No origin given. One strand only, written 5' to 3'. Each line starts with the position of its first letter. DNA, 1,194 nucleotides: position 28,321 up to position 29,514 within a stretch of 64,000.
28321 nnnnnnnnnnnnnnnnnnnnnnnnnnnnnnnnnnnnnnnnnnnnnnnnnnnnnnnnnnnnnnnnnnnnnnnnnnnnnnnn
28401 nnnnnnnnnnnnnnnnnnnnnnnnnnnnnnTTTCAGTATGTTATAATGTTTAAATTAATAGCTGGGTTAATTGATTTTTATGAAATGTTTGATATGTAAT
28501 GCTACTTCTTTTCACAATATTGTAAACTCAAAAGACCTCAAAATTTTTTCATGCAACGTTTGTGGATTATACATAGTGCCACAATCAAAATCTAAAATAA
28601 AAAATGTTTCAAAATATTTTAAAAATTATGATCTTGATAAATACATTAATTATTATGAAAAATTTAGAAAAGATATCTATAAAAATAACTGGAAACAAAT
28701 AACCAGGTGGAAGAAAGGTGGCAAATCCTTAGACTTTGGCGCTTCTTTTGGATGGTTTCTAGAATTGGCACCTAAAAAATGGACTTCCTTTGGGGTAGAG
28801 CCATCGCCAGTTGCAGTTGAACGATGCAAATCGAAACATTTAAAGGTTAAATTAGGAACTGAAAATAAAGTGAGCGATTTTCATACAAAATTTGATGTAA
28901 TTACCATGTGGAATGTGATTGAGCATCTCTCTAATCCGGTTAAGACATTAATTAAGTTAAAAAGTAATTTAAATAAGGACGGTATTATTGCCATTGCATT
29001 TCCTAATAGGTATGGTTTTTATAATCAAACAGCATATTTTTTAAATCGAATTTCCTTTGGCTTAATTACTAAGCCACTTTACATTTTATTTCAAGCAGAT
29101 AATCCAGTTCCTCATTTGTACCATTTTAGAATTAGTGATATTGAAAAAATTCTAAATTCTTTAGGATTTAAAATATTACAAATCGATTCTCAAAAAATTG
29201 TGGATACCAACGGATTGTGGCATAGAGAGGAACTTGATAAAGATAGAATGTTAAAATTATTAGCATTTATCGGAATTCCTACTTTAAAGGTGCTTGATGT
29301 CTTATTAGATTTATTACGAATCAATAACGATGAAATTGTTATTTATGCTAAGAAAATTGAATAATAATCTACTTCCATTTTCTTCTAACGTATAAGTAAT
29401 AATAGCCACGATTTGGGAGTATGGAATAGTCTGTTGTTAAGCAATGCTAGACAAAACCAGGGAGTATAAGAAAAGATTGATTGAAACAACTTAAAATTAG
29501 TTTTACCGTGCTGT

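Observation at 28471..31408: Sugar C-methyltransferase-type enzyme (TylCIII-like) plus a second Zn-ribbon methyltransferase in the cluster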

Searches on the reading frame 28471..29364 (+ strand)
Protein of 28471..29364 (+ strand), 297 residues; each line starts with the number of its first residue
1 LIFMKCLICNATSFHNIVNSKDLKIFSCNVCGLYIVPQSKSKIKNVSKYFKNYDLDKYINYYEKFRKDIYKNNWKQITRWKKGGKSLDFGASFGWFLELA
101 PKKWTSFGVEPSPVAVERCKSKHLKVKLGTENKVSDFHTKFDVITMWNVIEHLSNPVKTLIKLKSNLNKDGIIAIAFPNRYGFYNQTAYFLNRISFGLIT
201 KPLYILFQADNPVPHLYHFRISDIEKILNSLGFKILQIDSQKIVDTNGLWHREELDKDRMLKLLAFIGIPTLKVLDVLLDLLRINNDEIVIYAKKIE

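Call 5: search_protein_families(library=pfam, proteins=[window:28471-29364:+], max_evalue=0.01)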
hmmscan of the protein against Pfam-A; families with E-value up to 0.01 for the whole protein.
window:28471-29364:+ (297 aa): 6 families
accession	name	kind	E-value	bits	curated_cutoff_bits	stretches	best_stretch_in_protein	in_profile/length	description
PF13489.12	Methyltransf_23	-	9.3e-18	64.9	27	1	81-237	21-163/164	Methyltransferase domain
PF08242.18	Methyltransf_12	-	5.3e-09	37.1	30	1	87-173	1-98/98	Methyltransferase domain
PF08241.18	Methyltransf_11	-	1.4e-06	29.2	21.2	1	87-175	1-95/95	Methyltransferase domain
PF13847.12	Methyltransf_31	-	1.8e-05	24.9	27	1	91-179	12-113/145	Methyltransferase domain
PF13649.12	Methyltransf_25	-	5.5e-05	24.2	27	1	87-171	2-97/97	Methyltransferase domain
PF05219.18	DREV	-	0.0015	18.2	26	1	63-177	76-188/265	DREV methyltransferase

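Call 7: search_protein_families(library=ncbifam, proteins=[window:28471-29364:+], max_evalue=0.001)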
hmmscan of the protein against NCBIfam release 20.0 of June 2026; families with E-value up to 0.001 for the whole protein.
window:28471-29364:+ (297 aa): 2 families
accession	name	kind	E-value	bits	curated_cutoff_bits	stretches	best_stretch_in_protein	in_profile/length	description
TIGR04345.1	ovoA_Cterm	equivalog_domain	5.5e-07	29.3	170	1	138-178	132-172/242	putative 4-mercaptohistidine N1-methyltransferase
TIGR01983.1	UbiG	equivalog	2.5e-06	27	102.95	1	79-180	46-156/228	bifunctional 2-polyprenyl-6-hydroxyphenol methylase/3-demethylubiquinol 3-O-methyltransferase UbiG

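Call 45: search_solved_structures(query=window:28471-29364:+, max_evalue=0.01, show_alignments=1)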
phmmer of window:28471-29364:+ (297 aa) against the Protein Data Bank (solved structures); distinct sequences matched with E-value up to 0.01: 1.
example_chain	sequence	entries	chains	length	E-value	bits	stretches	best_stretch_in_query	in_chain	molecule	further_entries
3cc8_A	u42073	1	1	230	7.4e-06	28.6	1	67-180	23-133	Putative methyltransferase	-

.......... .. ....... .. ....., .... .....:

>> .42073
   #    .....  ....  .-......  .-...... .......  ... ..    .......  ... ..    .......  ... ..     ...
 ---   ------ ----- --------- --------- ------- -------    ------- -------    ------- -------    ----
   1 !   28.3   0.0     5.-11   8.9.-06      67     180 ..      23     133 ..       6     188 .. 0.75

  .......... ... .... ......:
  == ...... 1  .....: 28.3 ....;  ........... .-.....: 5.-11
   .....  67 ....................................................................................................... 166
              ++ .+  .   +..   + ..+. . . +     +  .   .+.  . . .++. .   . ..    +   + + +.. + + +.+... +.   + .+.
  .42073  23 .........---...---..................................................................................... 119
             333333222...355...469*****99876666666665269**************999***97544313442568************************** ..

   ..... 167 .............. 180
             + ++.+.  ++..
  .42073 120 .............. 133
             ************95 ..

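Call 58: find_homologous_proteins(query=window:28471-29364:+, max_evalue=0.00001)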
Query window:28471-29364:+ (297 aa): 30 proteins with E <= 0.00001 among 914 candidates.
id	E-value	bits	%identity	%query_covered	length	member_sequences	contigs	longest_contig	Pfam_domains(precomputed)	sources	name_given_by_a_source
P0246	3.0e-196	669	100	99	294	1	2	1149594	PF13847.13,PF13489.13,PF08241.19,PF08242.19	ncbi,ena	-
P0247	2.3e-118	413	61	98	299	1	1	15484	PF07021.19,PF13489.13,PF08241.19,PF08242.19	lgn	-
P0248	2.8e-111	390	59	99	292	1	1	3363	PF13489.13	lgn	-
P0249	1.0e-108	381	56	98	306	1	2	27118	PF13489.13,PF08242.19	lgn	-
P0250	6.9e-108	378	55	98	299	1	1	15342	PF13489.13,PF08242.19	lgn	-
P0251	3.3e-105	370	54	98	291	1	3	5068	PF07021.19,PF13489.13,PF08241.19,PF08242.19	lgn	-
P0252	8.4e-63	230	44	98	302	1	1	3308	PF13489.13,PF13649.13,PF08241.19,PF08242.19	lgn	-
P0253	8.9e-22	96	35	74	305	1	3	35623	PF13847.13,PF13489.13,PF08003.18,PF13649.13,PF08241.19,PF08242.19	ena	-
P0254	1.1e-21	95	43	54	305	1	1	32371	PF07021.19,PF13847.13,PF13489.13,PF13649.13,PF05219.18,PF08241.19,PF08242.19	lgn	-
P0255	3.2e-18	84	37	53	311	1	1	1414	PF07021.19,PF13847.13,PF13489.13,PF13649.13,PF08241.19,PF08242.19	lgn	-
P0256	4.6e-16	77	31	80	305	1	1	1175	PF07021.19,PF13847.13,PF13489.13,PF13649.13,PF08241.19,PF08242.19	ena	-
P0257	5.5e-16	77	30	79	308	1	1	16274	PF13847.13,PF13489.13,PF13649.13,PF08241.19,PF08242.19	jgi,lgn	-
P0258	1.5e-15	75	32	80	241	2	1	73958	PF13847.13,PF13489.13,PF08003.18,PF13649.13,PF08241.19,PF08242.19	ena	-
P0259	1.9e-15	75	33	72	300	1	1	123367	PF13847.13,PF13489.13,PF02353.27,PF13649.13,PF08241.19,PF08242.19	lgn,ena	-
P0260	2.6e-15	75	29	82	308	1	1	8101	PF13847.13,PF13489.13,PF13649.13,PF08241.19,PF08242.19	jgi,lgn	-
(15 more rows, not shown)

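Call 61: find_encoding_contigs(protein=P0247, flank=7000, max_places=1)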
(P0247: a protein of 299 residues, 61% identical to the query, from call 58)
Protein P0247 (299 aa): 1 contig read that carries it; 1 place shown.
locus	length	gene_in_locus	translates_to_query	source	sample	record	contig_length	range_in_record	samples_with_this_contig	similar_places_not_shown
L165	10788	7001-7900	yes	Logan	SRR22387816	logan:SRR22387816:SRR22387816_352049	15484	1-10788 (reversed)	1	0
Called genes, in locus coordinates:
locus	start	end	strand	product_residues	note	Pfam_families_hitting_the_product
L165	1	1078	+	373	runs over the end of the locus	PF13439:Glyco_transf_4, PF13692:Glyco_trans_1_4, PF13524:Glyco_trans_1_2, PF00534:Glycos_transf_1, PF20706:GT4-conflict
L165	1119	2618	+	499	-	PF13231:PMT_2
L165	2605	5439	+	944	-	PF09586:YfhO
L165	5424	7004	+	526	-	-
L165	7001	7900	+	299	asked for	PF07021:MetW (faint), PF13489:Methyltransf_23, PF08241:Methyltransf_11 (weak), PF08242:Methyltransf_12 (weak)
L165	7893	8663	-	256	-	PF00535:Glycos_transf_2, PF13641:Glyco_tranf_2_3 (faint)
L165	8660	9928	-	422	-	PF08421:Methyltransf_13, PF13489:Methyltransf_23, PF08242:Methyltransf_12 (weak), PF08484:Methyltransf_14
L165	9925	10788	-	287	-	?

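Call 62: find_encoding_contigs(protein=P0249, flank=7000, max_places=1)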
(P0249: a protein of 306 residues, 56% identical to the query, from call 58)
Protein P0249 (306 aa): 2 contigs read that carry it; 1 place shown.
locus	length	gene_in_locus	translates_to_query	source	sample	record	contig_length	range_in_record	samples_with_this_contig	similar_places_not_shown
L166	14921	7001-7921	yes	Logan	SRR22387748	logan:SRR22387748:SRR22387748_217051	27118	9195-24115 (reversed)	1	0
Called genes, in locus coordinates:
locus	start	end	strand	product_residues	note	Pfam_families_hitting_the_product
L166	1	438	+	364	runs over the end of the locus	PF13439:Glyco_transf_4, PF00534:Glycos_transf_1, PF13524:Glyco_trans_1_2, PF13692:Glyco_trans_1_4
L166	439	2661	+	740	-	PF00535:Glycos_transf_2, PF13641:Glyco_tranf_2_3, PF02709:Glyco_transf_7C (faint), PF13231:PMT_2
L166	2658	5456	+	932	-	-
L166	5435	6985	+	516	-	-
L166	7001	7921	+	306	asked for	PF13489:Methyltransf_23, PF08242:Methyltransf_12 (faint)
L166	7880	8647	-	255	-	PF00535:Glycos_transf_2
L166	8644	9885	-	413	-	PF08421:Methyltransf_13, PF13489:Methyltransf_23 (weak), PF08484:Methyltransf_14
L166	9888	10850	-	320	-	PF01073:3Beta_HSD, PF01370:Epimerase, PF02719:Polysacc_synt_2 (weak), PF04321:RmlD_sub_bind (weak), PF07993:NAD_binding_4 (faint), PF13460:NAD_binding_10, PF16363:GDP_Man_Dehyd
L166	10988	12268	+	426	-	PF01210:NAD_Gly3P_dh_N (faint), PF03446:NAD_binding_2 (weak), PF03721:UDPG_MGDP_dh_N, PF03807:F420_oxidored (faint), PF00984:UDPG_MGDP_dh, PF03720:UDPG_MGDP_dh_C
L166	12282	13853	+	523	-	PF13231:PMT_2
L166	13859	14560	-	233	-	PF00535:Glycos_transf_2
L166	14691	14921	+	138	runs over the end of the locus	-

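Call 63: find_encoding_contigs(protein=P0250, flank=7000, max_places=1)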
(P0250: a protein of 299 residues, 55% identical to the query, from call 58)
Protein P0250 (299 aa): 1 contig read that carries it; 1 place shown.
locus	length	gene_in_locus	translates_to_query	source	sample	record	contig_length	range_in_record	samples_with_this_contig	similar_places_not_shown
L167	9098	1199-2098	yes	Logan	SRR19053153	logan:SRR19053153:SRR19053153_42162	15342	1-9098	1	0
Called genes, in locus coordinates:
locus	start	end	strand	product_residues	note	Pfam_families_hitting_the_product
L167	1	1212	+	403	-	?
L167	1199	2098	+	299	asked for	PF13489:Methyltransf_23, PF08242:Methyltransf_12 (weak)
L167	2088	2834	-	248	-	PF00535:Glycos_transf_2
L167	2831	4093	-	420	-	PF08421:Methyltransf_13, PF13489:Methyltransf_23, PF08484:Methyltransf_14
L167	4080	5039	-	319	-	PF01073:3Beta_HSD, PF01370:Epimerase, PF02719:Polysacc_synt_2, PF05368:NmrA (weak), PF07993:NAD_binding_4 (weak), PF13460:NAD_binding_10, PF16363:GDP_Man_Dehyd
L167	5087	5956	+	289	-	PF01370:Epimerase, PF04321:RmlD_sub_bind, PF16363:GDP_Man_Dehyd (faint)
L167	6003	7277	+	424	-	PF03721:UDPG_MGDP_dh_N, PF00984:UDPG_MGDP_dh, PF03720:UDPG_MGDP_dh_C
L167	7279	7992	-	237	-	PF00535:Glycos_transf_2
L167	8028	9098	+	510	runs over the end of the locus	PF11028:TMEM260_N (weak), PF13231:PMT_2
